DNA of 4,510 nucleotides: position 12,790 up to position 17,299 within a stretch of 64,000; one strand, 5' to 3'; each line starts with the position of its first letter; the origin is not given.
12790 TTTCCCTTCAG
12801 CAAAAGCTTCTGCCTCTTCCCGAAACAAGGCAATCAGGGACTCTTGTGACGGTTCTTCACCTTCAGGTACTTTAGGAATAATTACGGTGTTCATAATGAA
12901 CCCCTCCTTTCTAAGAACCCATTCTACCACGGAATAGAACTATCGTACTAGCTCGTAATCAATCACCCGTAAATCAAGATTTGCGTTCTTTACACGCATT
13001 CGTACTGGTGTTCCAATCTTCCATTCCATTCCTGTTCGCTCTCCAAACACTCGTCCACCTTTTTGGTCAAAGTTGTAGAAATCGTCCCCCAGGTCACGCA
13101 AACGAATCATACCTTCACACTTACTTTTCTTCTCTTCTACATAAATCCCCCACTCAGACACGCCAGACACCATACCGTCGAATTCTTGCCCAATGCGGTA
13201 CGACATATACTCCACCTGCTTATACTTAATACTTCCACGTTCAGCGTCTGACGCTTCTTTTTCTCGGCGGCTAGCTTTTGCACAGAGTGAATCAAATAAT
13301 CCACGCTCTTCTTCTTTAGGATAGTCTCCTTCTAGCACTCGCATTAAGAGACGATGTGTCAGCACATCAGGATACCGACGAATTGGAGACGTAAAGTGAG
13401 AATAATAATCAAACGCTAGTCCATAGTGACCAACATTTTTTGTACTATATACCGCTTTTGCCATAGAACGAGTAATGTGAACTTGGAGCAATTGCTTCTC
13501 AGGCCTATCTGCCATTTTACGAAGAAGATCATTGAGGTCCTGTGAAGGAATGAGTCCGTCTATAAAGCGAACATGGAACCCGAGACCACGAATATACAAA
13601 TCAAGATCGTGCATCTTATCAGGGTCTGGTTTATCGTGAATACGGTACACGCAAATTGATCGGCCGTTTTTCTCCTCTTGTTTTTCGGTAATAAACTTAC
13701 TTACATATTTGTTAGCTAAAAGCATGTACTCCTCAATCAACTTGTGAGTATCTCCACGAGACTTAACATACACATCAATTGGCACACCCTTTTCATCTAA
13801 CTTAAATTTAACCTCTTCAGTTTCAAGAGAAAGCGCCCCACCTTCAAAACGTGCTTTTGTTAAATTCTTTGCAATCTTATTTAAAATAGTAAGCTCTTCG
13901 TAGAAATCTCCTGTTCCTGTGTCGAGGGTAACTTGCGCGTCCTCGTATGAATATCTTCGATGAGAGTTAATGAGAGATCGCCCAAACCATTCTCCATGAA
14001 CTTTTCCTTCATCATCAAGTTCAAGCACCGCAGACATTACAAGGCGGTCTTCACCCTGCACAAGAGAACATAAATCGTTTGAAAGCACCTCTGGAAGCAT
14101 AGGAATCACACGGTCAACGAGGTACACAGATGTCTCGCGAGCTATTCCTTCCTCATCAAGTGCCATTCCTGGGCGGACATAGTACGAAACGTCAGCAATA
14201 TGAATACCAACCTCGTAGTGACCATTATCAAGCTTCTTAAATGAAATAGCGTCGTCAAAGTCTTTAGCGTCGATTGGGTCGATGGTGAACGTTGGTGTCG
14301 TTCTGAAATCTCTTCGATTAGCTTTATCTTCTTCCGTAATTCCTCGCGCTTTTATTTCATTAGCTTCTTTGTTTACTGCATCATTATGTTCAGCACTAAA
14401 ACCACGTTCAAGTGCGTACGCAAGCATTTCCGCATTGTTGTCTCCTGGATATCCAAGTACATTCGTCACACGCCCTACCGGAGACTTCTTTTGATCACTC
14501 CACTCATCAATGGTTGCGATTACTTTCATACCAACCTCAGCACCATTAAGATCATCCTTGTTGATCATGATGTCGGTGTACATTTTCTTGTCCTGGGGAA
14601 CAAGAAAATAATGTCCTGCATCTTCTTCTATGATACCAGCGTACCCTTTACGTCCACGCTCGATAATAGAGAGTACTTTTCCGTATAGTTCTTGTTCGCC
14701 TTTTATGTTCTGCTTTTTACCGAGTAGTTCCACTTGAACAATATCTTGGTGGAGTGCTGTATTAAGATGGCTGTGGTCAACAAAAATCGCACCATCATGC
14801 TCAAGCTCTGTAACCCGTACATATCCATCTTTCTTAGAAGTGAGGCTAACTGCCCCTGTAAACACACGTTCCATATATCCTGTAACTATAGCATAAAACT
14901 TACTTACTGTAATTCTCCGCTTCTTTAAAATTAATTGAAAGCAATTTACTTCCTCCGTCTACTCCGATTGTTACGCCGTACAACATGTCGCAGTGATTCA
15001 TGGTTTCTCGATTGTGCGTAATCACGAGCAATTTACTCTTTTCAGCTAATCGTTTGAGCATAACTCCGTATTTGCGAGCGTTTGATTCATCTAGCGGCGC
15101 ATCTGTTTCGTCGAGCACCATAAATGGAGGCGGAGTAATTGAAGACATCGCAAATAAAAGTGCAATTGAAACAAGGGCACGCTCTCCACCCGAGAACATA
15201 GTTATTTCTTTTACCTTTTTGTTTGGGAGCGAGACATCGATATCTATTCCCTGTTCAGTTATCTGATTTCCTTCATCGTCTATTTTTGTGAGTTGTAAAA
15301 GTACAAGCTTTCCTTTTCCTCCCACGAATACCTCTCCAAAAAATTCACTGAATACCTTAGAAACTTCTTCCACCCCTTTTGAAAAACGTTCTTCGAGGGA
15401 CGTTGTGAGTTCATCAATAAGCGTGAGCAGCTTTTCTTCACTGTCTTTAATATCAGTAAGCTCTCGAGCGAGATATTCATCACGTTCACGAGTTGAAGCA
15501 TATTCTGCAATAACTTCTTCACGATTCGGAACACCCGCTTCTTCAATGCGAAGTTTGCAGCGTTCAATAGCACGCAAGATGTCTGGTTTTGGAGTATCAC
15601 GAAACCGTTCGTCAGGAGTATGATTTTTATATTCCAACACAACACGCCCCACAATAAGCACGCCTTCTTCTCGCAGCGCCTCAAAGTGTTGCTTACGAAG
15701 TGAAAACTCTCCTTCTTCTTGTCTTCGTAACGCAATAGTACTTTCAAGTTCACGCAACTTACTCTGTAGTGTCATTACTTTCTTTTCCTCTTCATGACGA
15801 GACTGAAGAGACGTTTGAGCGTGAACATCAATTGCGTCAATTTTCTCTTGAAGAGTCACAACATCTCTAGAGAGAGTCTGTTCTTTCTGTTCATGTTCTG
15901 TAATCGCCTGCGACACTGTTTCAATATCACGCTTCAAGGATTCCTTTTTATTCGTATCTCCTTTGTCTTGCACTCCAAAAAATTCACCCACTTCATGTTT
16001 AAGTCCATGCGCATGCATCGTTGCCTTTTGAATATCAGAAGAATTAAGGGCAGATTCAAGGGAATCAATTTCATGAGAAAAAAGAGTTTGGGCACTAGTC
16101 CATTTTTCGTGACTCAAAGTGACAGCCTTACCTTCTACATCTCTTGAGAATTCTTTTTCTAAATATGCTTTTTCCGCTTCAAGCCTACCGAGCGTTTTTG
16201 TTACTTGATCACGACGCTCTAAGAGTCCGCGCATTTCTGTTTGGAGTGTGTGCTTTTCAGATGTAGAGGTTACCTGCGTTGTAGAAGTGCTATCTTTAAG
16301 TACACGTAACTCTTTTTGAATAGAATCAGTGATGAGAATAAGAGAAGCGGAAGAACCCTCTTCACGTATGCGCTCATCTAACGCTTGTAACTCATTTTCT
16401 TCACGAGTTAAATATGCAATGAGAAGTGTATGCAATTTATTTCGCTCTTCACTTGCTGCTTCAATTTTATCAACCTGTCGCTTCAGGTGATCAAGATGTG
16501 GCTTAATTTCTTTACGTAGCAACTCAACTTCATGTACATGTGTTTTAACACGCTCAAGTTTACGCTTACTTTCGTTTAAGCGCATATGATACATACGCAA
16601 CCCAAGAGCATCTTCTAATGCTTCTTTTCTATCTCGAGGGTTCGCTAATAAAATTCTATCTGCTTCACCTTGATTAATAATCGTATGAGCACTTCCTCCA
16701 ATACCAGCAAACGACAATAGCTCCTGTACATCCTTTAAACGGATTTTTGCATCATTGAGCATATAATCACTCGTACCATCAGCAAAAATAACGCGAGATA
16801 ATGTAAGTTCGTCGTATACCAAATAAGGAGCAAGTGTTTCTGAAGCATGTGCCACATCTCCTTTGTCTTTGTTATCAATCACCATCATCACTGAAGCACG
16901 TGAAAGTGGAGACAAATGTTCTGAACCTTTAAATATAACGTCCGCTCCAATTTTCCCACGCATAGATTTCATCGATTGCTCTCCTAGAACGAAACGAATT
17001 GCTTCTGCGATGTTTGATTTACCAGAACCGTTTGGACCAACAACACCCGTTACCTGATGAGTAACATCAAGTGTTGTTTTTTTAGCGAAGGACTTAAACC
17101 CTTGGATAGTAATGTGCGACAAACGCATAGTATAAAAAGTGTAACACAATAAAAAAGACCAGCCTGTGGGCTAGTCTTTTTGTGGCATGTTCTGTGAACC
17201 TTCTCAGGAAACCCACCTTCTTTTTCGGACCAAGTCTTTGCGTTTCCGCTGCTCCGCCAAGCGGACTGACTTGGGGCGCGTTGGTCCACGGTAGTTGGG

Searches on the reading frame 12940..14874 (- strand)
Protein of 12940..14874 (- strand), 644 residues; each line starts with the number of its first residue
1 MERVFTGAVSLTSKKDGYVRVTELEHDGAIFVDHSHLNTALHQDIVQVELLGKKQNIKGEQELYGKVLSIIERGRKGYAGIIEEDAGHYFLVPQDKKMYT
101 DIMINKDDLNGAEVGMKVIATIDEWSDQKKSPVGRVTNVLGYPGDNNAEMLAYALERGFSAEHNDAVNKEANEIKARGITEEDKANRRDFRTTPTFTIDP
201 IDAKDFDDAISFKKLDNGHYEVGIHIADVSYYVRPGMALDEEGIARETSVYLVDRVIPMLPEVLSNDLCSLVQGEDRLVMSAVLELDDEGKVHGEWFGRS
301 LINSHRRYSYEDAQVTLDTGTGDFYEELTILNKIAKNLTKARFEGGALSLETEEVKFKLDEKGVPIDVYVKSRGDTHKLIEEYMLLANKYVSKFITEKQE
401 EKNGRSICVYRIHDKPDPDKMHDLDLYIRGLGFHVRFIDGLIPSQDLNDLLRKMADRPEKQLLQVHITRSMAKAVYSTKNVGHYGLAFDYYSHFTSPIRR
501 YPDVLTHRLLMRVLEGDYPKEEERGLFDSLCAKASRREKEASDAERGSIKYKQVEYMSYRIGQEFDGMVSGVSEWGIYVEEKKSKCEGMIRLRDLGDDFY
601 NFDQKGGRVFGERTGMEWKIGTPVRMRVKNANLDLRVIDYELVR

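Call 56: search_protein_families(library=pfam, proteins=[window:12940-14874:-], max_evalue=0.00001)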
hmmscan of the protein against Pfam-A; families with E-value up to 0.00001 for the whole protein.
window:12940-14874:- (644 aa): 4 families
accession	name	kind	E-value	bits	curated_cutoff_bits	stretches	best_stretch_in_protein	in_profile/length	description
PF00773.25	RNB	-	3.8e-104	348.9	29.3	1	187-515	1-325/326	RNB domain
PF17876.7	CSD2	-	1.4e-22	80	26.2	1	90-159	1-69/74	Cold shock domain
PF08206.17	OB_RNB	-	7.3e-09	35.6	24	0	9-62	3-54/58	Ribonuclease B OB domain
PF17849.7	OB_Dis3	-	4.9e-08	33.4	22.8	1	90-152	3-71/77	Dis3-like cold-shock domain 2 (CSD2)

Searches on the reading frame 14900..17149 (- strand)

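Call 56: search_protein_families(library=pfam, proteins=[window:14900-17149:-], max_evalue=0.00001)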
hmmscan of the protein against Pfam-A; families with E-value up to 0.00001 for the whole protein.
window:14900-17149:- (749 aa): 4 families
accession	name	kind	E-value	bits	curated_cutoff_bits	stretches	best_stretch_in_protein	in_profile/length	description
PF02463.25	SMC_N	-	5.2e-58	196.5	40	1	10-729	2-214/220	RecF/RecN/SMC N terminal domain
PF13476.12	AAA_23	-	5e-11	44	27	1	13-239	2-176/201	AAA domain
PF13175.12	AAA_15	-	6.1e-11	43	32.1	1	8-341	1-192/374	AAA ATPase domain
PF13304.12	AAA_21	-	6.5e-07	30.1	27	0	33-59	1-37/304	AAA domain, putative AbiEii toxin, Type IV TA system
